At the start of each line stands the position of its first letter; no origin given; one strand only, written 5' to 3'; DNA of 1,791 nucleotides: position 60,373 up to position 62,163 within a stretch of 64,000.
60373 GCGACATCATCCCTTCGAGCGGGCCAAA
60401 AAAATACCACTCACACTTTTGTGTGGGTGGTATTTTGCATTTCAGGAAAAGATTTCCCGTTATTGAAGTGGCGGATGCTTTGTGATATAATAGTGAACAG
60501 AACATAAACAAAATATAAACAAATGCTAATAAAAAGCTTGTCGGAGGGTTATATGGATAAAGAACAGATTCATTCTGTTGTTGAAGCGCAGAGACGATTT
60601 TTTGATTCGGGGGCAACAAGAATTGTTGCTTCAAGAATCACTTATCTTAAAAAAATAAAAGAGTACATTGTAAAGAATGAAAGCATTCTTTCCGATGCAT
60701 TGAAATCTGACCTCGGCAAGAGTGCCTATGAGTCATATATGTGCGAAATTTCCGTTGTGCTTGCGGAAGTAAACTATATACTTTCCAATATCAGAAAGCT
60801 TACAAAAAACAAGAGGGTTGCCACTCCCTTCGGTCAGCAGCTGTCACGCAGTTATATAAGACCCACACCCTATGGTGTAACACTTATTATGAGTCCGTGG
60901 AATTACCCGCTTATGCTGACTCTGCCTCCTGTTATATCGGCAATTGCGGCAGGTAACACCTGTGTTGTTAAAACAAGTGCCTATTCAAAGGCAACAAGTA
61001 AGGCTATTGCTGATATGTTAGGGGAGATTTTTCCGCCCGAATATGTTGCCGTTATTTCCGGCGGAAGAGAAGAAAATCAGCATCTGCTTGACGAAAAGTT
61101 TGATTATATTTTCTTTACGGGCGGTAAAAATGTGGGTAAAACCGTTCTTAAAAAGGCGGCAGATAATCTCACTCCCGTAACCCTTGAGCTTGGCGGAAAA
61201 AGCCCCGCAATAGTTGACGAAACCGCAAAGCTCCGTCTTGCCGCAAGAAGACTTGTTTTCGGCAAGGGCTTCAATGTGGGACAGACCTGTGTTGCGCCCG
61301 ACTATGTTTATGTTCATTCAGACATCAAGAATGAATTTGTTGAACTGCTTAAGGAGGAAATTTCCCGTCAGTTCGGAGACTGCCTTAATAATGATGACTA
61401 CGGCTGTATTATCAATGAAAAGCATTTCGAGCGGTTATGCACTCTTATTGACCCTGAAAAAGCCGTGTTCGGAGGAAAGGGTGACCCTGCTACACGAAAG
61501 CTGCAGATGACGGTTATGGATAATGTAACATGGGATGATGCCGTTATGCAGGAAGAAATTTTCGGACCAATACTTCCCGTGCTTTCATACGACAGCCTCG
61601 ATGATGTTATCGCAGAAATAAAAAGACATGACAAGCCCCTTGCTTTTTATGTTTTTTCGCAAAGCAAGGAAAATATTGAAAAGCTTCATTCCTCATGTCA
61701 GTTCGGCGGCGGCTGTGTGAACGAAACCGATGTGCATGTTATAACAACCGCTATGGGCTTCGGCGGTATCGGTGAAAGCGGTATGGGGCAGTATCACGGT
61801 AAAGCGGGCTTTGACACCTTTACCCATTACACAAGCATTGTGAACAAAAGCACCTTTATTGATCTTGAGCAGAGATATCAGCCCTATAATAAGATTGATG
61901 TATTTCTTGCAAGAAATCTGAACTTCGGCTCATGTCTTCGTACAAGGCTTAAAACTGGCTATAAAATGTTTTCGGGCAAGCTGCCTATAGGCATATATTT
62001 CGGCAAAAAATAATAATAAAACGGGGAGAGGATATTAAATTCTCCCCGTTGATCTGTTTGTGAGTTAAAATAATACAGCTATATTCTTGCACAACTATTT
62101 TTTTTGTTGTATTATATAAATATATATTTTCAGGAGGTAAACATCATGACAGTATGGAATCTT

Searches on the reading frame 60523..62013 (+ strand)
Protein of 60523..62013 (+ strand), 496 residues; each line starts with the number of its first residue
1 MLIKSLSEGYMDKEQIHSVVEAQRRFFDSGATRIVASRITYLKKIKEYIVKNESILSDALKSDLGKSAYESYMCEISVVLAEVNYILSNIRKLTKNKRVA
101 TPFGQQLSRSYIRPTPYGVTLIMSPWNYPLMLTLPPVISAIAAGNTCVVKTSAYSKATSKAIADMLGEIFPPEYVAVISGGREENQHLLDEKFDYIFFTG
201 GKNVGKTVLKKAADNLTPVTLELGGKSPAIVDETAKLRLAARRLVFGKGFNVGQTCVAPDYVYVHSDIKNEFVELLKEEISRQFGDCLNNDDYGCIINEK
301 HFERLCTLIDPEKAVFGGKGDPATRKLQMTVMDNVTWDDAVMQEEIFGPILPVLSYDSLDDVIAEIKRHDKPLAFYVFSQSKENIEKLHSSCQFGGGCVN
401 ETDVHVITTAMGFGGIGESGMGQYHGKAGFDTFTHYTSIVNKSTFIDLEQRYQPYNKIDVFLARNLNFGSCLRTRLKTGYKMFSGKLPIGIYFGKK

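Call 28: search_protein_families(library=pfam, proteins=[window:60523-62013:+], max_evalue=0.001)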
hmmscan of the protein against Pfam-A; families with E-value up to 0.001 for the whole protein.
window:60523-62013:+ (496 aa): 2 families
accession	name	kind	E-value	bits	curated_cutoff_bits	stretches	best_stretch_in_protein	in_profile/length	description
PF00171.27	Aldedh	-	1.4e-87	294.6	23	1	11-438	26-460/461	Aldehyde dehydrogenase family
PF05893.19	LuxC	-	4.2e-06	26.4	21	1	109-282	81-261/401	Acyl-CoA reductase (LuxC)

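Call 31: find_encoding_contigs(protein=window:60523-62013:+, flank=2000, max_places=5)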
Protein window:60523-62013:+ (496 aa): no gene with exactly this product is on record in the collection.

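Call 53: list_cluster_members(proteins=[P0121, window:60523-62013:+])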
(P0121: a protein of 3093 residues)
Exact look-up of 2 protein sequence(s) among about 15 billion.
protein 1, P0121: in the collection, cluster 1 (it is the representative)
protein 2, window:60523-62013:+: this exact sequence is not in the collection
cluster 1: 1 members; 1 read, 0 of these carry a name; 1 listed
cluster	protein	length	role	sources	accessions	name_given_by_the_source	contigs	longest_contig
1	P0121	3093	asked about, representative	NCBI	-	-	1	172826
